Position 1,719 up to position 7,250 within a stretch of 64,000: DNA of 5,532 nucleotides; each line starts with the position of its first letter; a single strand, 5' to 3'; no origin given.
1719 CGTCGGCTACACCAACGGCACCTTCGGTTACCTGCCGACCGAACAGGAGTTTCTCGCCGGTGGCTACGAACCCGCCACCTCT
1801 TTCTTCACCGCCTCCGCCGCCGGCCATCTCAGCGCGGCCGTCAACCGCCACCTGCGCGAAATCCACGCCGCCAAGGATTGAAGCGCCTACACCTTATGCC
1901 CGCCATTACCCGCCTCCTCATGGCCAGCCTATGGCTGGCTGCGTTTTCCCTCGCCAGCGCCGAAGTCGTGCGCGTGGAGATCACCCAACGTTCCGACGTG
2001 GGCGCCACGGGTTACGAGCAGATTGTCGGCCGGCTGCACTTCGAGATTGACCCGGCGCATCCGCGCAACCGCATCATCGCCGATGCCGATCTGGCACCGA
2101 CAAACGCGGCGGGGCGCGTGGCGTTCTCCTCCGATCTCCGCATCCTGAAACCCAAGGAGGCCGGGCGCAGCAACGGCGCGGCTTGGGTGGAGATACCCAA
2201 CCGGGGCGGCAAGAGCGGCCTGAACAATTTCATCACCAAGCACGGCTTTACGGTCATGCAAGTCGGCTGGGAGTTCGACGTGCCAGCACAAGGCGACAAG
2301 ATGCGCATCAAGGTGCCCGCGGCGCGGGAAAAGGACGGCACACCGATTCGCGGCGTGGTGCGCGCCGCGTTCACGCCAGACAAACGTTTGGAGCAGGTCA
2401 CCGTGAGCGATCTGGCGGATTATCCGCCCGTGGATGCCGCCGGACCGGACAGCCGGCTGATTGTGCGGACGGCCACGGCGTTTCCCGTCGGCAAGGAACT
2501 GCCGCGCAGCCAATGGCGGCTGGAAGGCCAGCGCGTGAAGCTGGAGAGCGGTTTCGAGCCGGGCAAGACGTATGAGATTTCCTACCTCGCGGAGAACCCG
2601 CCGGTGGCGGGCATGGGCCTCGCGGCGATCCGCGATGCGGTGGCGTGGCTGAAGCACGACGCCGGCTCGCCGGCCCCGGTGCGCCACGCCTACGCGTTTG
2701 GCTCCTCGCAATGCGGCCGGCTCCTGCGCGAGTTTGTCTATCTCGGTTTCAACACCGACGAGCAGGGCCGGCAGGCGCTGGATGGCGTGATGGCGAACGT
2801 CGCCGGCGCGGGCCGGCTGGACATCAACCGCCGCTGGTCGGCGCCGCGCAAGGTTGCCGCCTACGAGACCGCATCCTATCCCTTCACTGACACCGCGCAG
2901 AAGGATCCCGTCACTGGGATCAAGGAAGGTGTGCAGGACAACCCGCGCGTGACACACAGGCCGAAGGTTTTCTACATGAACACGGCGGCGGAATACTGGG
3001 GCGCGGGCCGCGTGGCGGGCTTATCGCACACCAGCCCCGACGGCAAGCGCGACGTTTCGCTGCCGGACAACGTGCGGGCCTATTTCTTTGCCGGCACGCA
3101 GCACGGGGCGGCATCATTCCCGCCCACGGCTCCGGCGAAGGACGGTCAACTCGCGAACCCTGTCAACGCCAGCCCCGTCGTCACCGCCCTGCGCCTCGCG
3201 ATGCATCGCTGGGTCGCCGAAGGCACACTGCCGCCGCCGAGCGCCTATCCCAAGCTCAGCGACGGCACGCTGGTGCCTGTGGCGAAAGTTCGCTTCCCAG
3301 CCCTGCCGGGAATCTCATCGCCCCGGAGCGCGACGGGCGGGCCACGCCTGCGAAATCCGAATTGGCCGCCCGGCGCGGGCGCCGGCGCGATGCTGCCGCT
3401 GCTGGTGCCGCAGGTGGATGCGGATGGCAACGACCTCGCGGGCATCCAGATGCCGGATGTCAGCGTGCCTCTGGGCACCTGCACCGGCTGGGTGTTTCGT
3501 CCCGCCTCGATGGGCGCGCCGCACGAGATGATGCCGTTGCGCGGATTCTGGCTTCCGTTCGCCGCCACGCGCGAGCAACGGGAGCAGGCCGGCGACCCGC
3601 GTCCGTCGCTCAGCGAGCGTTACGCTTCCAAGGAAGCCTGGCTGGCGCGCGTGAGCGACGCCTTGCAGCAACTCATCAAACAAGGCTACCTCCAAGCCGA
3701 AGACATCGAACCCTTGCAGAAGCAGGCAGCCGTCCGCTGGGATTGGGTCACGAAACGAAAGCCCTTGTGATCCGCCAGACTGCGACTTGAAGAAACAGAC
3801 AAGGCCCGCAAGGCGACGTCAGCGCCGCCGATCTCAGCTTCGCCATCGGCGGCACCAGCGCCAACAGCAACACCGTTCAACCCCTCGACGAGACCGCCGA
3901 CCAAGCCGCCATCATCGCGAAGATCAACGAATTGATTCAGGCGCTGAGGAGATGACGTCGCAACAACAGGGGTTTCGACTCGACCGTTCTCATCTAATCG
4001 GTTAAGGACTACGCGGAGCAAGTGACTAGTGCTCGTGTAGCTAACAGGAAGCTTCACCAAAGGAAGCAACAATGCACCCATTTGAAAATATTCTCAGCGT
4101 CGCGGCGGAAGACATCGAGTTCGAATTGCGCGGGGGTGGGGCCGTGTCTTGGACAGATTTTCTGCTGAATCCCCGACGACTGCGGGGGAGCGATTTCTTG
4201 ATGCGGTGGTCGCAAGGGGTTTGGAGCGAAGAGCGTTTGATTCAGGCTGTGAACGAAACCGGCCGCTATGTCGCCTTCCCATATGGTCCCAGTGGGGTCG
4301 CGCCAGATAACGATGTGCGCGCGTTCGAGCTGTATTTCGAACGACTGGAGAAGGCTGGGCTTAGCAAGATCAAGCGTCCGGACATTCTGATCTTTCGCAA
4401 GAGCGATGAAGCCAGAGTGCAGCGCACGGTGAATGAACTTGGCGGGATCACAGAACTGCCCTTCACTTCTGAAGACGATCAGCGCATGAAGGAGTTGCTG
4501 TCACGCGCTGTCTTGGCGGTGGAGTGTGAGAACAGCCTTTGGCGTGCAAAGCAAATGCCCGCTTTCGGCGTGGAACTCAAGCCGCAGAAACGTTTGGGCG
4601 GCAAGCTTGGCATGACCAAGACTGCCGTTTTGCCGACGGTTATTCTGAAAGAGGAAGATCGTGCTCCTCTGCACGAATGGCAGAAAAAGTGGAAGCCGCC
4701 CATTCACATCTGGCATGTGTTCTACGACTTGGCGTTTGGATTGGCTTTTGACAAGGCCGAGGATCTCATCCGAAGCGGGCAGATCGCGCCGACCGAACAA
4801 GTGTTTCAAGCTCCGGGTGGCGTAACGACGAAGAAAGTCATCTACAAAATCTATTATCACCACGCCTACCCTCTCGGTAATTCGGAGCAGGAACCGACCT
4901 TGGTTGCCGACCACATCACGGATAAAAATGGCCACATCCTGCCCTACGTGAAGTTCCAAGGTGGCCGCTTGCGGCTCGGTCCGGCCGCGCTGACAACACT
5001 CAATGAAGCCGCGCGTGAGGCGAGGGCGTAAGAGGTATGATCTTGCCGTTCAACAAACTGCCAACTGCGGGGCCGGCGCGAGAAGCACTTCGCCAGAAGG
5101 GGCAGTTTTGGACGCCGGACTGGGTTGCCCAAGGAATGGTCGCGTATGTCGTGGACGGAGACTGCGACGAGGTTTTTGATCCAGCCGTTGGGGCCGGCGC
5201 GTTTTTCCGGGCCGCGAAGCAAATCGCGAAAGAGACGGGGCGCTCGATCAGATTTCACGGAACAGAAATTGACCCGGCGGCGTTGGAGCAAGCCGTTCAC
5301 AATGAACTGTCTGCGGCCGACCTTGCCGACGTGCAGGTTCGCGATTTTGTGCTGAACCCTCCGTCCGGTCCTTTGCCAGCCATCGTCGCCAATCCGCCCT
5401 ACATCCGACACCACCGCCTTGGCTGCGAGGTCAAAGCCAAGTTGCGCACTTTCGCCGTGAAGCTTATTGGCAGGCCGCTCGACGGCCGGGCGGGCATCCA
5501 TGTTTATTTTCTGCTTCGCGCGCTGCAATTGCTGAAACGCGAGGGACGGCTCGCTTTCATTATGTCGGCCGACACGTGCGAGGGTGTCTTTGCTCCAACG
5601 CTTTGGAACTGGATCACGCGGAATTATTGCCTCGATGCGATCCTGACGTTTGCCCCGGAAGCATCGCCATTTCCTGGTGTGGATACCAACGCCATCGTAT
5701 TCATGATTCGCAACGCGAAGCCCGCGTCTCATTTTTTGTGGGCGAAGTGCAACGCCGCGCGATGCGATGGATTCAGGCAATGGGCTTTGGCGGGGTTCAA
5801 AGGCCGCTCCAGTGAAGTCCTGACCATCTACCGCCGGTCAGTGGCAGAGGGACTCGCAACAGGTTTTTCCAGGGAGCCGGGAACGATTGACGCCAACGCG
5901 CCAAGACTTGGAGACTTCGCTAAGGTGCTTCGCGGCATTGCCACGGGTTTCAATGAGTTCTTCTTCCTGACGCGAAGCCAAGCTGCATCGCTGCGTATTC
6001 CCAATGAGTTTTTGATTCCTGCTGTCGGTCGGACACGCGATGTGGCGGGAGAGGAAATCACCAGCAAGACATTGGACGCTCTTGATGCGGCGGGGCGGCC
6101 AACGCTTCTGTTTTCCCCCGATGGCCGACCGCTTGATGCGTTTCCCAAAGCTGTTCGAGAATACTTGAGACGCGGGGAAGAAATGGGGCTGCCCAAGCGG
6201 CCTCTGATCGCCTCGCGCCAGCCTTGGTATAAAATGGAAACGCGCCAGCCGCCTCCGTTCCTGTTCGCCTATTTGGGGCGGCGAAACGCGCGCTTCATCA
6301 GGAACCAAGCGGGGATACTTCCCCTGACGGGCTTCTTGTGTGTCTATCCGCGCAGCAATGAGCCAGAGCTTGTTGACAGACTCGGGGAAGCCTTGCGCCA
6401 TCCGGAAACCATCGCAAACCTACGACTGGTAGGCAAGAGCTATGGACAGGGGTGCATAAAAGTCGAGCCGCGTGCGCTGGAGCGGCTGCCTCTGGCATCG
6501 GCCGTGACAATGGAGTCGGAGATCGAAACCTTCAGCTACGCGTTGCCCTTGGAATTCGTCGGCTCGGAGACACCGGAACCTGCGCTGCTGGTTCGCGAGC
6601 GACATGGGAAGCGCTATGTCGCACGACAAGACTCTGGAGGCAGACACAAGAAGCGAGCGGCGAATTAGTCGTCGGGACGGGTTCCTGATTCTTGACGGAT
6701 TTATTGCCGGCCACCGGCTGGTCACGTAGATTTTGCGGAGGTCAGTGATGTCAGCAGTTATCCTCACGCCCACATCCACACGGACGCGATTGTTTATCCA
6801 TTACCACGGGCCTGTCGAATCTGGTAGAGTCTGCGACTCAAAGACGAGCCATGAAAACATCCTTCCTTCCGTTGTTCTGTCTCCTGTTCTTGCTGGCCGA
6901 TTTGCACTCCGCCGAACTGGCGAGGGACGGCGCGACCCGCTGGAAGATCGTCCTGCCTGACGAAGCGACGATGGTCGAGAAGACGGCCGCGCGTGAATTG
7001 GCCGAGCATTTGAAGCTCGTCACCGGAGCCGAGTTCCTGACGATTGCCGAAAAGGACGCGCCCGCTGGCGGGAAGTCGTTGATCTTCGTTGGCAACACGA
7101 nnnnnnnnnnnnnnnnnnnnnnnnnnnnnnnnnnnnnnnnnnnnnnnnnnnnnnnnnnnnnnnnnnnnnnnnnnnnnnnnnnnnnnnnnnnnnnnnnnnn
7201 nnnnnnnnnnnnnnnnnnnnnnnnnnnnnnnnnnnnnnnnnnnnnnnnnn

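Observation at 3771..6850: Lower-GC type II restriction-modification cassette inserted between two secreted-hydrolase genes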

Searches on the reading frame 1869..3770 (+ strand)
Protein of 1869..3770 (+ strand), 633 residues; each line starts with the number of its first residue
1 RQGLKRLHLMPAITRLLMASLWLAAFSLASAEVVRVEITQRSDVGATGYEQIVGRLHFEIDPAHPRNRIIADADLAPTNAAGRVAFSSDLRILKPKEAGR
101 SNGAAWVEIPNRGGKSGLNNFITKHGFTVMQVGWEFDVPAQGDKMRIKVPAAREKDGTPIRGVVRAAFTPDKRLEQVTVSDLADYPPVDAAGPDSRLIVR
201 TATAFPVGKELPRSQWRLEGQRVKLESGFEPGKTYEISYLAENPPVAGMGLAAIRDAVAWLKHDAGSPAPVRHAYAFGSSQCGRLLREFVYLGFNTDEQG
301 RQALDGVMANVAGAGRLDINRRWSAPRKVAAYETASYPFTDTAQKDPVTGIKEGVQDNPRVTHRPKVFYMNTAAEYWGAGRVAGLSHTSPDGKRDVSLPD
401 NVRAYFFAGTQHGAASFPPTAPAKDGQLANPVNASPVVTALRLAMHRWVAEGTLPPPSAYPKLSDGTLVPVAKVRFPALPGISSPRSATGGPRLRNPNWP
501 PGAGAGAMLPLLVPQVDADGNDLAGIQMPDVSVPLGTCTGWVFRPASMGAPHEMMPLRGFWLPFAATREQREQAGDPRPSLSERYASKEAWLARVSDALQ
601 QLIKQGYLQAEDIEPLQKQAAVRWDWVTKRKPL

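Call 3: search_protein_families(library=pfam, proteins=[window:1869-3770:+], max_evalue=0.01)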
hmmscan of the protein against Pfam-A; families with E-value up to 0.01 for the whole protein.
window:1869-3770:+ (633 aa): 1 family
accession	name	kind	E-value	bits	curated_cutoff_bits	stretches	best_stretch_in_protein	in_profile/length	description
PF20091.5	Abhydrolase_10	-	5.8e-35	121.5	23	1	235-614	134-425/429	Alpha/beta hydrolase domain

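Call 12: find_related_loci(query=window:1869-3767:+, collection=genome_contigs, flank=10000)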
Query window:1869-3767:+ (633 aa) in genome_contigs; peptide patterns used: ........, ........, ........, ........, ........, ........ (x = any residue, [..] = any of these).
162 stretches matched a pattern; 80 encode a relative of the query (tblastn E <= 1e-3); 80 distinct loci.
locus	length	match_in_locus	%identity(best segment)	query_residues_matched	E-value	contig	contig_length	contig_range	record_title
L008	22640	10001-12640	91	1-633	0e+0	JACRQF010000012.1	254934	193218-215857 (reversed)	MAG: Verrucomicrobia bacterium isolate NC_groundwater_2006_Pr3_S-0.65um_64_6 SR2-18-Sp65_coassembly_scaffold_159572, who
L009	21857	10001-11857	91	15-633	0e+0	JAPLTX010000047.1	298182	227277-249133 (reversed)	MAG: Verrucomicrobia bacterium isolate LacPavin_0818_WC55_MAG_62_14 LacPavin_0818_WC55_scaffold_85704, whole genome shot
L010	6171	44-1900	91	15-633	0e+0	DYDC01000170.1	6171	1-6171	MAG TPA_asm: Methylacidiphilum sp. isolate IMS_BF NODE_3062_length_6175_cov_116.092, whole genome shotgun sequence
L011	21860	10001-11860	83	13-632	0e+0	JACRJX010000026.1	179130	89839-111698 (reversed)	MAG: Verrucomicrobia bacterium isolate NC_groundwater_1840_Pr3_B-0.1um_61_25 SR-2_scaffold_141_1489559, whole genome sho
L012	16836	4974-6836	83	12-632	0e+0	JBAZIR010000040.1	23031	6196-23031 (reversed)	MAG: Verrucomicrobiia bacterium isolate SO_2017_LW4_10 scaffold_4534_c1_LW137-91_2017, whole genome shotgun sequence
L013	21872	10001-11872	82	9-632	0e+0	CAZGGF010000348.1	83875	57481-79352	MAG TPA_asm: uncultured Verrucomicrobiota bacterium isolate SRP293105_co1_5 genome assembly, contig: k141_661815, whole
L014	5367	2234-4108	82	9-633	0e+0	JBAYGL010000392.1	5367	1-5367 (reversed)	MAG: Limisphaerales bacterium isolate SO_2016_GW1_124 scaffold29617_OW334_2016, whole genome shotgun sequence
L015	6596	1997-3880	80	4-631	0e+0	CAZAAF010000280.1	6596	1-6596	MAG TPA_asm: uncultured Verrucomicrobiota bacterium isolate binchicken_co261_17 genome assembly, contig: NODE_940_length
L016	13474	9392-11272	79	4-632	0e+0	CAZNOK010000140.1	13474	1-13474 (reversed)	MAG TPA_asm: uncultured Verrucomicrobiota bacterium isolate SRP098346_co1_451 genome assembly, contig: NODE_5323_length_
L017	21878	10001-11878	78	7-632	0e+0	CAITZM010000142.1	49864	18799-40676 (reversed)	MAG: uncultured Lentisphaerae bacterium isolate LJ_bin-4696 genome assembly, contig: bin-4696:142/191, whole genome shot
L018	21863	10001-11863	77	13-633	0e+0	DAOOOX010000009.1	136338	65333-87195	MAG TPA_asm: Verrucomicrobiia bacterium isolate AMR_MDS_2612 NODE_98_length_136338_cov_10.961741, whole genome shotgun s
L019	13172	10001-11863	74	10-631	0e+0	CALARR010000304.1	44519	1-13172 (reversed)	MAG TPA_asm: uncultured Planctomycetales bacterium isolate SRR3330210_bin.80_CONCOCT_v1.1_MAG genome assembly, contig: E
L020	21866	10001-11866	72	11-632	0e+0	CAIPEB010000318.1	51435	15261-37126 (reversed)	MAG: uncultured Planctomycetaceae bacterium isolate LaPlata-15m-b_bin-253 genome assembly, contig: bin-253:318/789, whol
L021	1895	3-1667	79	76-630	0e+0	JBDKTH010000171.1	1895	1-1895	MAG: Thermoguttaceae bacterium isolate 6_bin.231_R1 c_000001641420, whole genome shotgun sequence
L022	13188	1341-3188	67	14-629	0e+0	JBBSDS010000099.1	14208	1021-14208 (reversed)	MAG: Chthoniobacterales bacterium isolate LS1_sbin.21 LS1_sbin.21_K_920897_L_14208_cov_10.0000, whole genome shotgun seq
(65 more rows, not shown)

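Call 50: search_protein_families(library=pfam, proteins=[L008:11912-12202:-, L008:13569-14792:-], max_evalue=0.1)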
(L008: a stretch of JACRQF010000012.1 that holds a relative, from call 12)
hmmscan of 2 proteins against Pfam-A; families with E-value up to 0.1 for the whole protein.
L008:11912-12202:- (97 aa): 5 families
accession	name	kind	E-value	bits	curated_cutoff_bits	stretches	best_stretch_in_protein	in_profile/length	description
PF07927.17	HicA_toxin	-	1.8e-17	63.6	27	1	31-88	1-58/58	HicA toxin of bacterial toxin-antitoxin,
PF02913.24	FAD-oxidase_C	-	0.033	14.3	21.2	1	10-40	201-232/248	FAD linked oxidases, C-terminal domain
PF11625.14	DUF3253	-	0.083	13.5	22.1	0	24-65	40-77/81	Protein of unknown function (DUF3253)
PF01870.24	Hjc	-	0.093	13.1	21.1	0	32-54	4-26/93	Archaeal holliday junction resolvase (hjc)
PF13489.12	Methyltransf_23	-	0.094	12.9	27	0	22-47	138-163/164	Methyltransferase domain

L008:13569-14792:- (408 aa): 2 families
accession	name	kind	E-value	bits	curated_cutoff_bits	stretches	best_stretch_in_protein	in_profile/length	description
PF00331.26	Glyco_hydro_10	-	2e-97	326.6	22.1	1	41-398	2-309/311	Glycosyl hydrolase family 10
PF02449.21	Glyco_hydro_42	-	0.016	15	21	1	69-201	9-138/376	Beta-galactosidase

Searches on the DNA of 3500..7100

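Call 52: search_rna_families(source=window, start=3500, end=7100, threshold=evalue, max_evalue=1)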
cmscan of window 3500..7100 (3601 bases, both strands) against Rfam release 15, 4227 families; matches with E-value up to 1: 0.
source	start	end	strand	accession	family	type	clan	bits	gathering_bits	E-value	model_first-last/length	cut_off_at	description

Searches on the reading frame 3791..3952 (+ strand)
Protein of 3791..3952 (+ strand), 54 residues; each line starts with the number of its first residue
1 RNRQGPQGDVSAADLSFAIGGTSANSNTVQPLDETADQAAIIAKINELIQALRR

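Call 50: search_protein_families(library=pfam, proteins=[window:3791-3952:+], max_evalue=0.1)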
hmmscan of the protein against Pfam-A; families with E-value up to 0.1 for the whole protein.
window:3791-3952:+ (54 aa): 0 families
